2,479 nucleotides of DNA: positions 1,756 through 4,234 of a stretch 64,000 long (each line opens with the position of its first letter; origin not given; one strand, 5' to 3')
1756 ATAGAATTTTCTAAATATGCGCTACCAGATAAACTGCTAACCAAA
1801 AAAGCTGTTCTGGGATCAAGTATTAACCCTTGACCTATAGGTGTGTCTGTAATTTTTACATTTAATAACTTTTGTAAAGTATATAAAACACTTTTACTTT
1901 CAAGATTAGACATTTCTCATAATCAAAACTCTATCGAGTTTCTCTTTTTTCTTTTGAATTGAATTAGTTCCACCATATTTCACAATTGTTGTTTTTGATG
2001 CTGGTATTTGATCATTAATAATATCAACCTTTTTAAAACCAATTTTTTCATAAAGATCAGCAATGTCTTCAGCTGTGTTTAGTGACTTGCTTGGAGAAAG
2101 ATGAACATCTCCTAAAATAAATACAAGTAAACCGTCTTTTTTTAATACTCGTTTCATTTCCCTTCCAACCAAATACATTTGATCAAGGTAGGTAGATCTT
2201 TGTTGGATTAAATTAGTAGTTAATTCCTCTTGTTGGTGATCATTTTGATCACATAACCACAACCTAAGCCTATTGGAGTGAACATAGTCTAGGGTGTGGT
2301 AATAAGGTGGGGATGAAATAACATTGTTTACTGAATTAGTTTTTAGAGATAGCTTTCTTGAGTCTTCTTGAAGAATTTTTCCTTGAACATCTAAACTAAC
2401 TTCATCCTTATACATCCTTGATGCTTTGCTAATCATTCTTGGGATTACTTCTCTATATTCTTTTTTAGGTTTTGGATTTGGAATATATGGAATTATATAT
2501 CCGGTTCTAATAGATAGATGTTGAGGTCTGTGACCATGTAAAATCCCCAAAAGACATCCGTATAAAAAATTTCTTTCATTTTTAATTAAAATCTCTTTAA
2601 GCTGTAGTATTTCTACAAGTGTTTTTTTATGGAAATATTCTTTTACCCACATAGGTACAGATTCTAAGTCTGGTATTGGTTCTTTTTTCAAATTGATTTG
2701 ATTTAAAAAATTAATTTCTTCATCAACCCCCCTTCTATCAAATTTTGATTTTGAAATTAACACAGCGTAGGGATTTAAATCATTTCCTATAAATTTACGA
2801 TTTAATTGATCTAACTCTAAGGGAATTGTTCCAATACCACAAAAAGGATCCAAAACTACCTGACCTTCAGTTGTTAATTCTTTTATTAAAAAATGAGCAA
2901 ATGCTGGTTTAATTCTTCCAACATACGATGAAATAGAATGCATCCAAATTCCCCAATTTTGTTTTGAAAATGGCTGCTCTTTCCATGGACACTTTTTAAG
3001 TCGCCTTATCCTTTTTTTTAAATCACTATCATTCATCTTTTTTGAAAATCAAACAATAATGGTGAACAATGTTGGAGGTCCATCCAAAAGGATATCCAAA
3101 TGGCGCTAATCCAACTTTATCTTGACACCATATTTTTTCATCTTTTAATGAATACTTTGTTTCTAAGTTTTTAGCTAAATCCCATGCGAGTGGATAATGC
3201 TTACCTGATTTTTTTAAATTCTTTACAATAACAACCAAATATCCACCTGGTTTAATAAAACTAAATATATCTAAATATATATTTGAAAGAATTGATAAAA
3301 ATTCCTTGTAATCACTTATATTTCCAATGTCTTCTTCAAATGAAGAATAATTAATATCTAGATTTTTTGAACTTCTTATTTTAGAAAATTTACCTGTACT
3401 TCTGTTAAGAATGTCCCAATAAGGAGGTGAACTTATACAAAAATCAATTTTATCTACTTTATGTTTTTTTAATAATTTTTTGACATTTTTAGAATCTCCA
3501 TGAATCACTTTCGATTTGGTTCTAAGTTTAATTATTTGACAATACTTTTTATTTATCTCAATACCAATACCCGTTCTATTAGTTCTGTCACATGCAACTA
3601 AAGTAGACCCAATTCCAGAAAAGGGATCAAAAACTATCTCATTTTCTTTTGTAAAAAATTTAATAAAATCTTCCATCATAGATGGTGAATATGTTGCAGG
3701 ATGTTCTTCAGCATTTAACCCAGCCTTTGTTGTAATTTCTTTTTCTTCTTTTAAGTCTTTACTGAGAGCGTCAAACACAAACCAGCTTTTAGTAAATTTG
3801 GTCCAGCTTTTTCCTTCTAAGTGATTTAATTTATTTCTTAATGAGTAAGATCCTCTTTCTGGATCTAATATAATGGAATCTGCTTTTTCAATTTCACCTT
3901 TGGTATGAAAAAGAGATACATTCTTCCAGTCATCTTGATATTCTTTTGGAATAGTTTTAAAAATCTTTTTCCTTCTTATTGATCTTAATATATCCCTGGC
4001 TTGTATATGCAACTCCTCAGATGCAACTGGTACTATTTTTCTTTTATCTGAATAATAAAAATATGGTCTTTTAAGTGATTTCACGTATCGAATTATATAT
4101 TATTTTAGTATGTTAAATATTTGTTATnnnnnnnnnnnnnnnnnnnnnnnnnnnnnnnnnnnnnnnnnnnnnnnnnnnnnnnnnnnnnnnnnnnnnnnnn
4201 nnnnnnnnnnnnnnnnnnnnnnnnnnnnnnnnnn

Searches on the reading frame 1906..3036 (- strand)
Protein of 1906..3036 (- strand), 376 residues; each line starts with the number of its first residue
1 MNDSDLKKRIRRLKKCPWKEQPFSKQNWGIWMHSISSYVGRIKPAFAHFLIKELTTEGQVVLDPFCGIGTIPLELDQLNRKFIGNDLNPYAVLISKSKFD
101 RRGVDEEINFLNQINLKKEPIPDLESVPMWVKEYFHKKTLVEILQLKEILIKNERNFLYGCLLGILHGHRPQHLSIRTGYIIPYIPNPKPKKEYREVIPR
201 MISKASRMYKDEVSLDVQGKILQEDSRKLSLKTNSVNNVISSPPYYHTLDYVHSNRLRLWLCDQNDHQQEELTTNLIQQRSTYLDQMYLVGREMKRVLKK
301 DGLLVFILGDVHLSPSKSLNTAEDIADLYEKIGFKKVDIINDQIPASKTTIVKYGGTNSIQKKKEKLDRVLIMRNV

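Call 10: search_protein_families(library=pfam, proteins=[window:1906-3036:-], max_evalue=0.01)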
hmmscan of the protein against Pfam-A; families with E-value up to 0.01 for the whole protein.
window:1906-3036:- (376 aa): 6 families
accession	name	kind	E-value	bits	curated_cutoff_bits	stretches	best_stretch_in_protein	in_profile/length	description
PF01555.25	N6_N4_Mtase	-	1.9e-18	67.7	26.7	2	44-96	168-220/221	DNA methylase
PF01170.24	UPF0020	-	2.6e-08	34.2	22.3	1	55-83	26-54/197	RMKL-like, methyltransferase domain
PF08241.18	Methyltransf_11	-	1.4e-05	26.1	21.2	0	284-306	73-95/95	Methyltransferase domain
PF13649.12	Methyltransf_25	-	4.9e-05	24.4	27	0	61-112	1-52/97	Methyltransferase domain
PF13847.12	Methyltransf_31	-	0.00021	21.4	27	0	57-111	3-59/145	Methyltransferase domain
PF02086.21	MethyltransfD12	-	0.002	18.3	22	1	43-100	5-63/253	D12 class N6 adenine-specific DNA methyltransferase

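Call 88: search_protein_families(library=padloc, proteins=[window:1906-3036:-], max_evalue=0.001)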
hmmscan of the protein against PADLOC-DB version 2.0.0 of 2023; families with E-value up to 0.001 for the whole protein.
window:1906-3036:- (376 aa): 47 families (the best 25 are shown)
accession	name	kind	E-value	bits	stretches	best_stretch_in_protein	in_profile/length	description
PDLC03325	MTase_II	-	1.1e-22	78.4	2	31-150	66-179/426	Type II methyltransferase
PDLC03353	MTase_II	-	1.7e-19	68.4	2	220-340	11-113/260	Type II methyltransferase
PDLC03239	MTase_II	-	3.1e-18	63.7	1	22-367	55-425/442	Type II methyltransferase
PDLC03387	MTase_II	-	2.5e-17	61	2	37-102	213-278/289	Type II methyltransferase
PDLC03380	MTase_II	-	1.7e-14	51.8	1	24-101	23-100/393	Type II methyltransferase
PDLC04134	mad2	-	2.6e-13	47.7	1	43-113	276-346/492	mads_2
PDLC03364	MTase_II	-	4.6e-13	46.9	1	31-288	31-289/380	Type II methyltransferase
PDLC03371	MTase_II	-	1e-12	46.2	1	49-100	202-253/260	Type II methyltransferase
PDLC03350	MTase_II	-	2.3e-12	45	2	49-99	245-295/312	Type II methyltransferase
PDLC03319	MTase_II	-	4.7e-12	43.5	2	47-100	13-66/503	Type II methyltransferase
PDLC03322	MTase_II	-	1.2e-11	42.1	1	21-99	25-106/446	Type II methyltransferase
PDLC03224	MTase_II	-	2.2e-10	38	1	50-98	85-134/481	Type II methyltransferase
PDLC03376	MTase_II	-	3.8e-10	38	2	27-96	26-95/249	Type II methyltransferase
PDLC03367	MTase_II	-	4.8e-10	36.4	1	45-115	30-99/633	Type II methyltransferase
PDLC03377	MTase_II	-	5.8e-10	36.3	1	32-280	95-363/504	Type II methyltransferase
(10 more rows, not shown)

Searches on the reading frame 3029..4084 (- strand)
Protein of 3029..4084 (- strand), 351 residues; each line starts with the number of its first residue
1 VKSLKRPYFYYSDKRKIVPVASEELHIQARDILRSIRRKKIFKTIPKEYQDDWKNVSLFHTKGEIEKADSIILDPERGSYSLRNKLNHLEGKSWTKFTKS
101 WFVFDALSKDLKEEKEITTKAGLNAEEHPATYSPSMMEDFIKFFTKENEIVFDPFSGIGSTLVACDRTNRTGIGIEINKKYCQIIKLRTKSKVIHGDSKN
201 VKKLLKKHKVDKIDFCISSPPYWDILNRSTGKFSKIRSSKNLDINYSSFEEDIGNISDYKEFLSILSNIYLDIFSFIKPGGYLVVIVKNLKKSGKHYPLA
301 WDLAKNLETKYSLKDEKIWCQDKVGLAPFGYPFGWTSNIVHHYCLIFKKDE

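Call 10: search_protein_families(library=pfam, proteins=[window:3029-4084:-], max_evalue=0.01)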
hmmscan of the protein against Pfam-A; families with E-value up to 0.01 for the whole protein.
window:3029-4084:- (351 aa): 3 families
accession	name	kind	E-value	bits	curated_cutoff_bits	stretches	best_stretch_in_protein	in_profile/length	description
PF01555.25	N6_N4_Mtase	-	3.9e-24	86.3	26.7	2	48-186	93-220/221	DNA methylase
PF02475.24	TRM5-TYW2_MTfase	-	0.0067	16.8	28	0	141-204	30-102/164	TRM5/TYW2 methyltransferase domain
PF09445.16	Methyltransf_15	-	0.0092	16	22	0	149-223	2-82/165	RNA cap guanine-N2 methyltransferase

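Call 88: search_protein_families(library=padloc, proteins=[window:3029-4084:-], max_evalue=0.001)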
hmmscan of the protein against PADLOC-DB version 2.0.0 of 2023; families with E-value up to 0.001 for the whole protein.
window:3029-4084:- (351 aa): 53 families (the best 25 are shown)
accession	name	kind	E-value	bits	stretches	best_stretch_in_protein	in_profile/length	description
PDLC03391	MTase_II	-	5.9e-34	115.4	1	79-350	102-380/381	Type II methyltransferase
PDLC03353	MTase_II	-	9.6e-31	105.3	2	86-189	160-250/260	Type II methyltransferase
PDLC03363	MTase_II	-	8.2e-24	82.5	1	83-340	23-278/294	Type II methyltransferase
PDLC03371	MTase_II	-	8.9e-24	82.4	1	113-191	177-254/260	Type II methyltransferase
PDLC03387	MTase_II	-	1.1e-22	78.6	2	125-195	211-280/289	Type II methyltransferase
PDLC03351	MTase_II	-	5.3e-21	73.2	1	131-302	130-292/348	Type II methyltransferase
PDLC03284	MTase_II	-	1.1e-15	55.9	2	76-177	54-151/361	Type II methyltransferase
PDLC03299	MTase_II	-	1.9e-15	55.1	1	124-210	192-277/296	Type II methyltransferase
PDLC03350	MTase_II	-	5.1e-15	53.7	1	127-193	233-299/312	Type II methyltransferase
PDLC03714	oMTase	-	1.5e-13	48.8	1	125-195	193-263/279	orphan methyltransferase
PDLC03279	MTase_II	-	2.8e-13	47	1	117-188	512-583/587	Type II methyltransferase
PDLC03295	MTase_II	-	3.3e-13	47.8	1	125-201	201-280/292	Type II methyltransferase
PDLC03339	MTase_II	-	1e-12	45.6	1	135-210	217-291/399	Type II methyltransferase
PDLC03229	MTase_II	-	8e-12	42.6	1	124-200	335-411/436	Type II methyltransferase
PDLC03260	MTase_II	-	3.2e-11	40.8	1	126-192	244-310/349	Type II methyltransferase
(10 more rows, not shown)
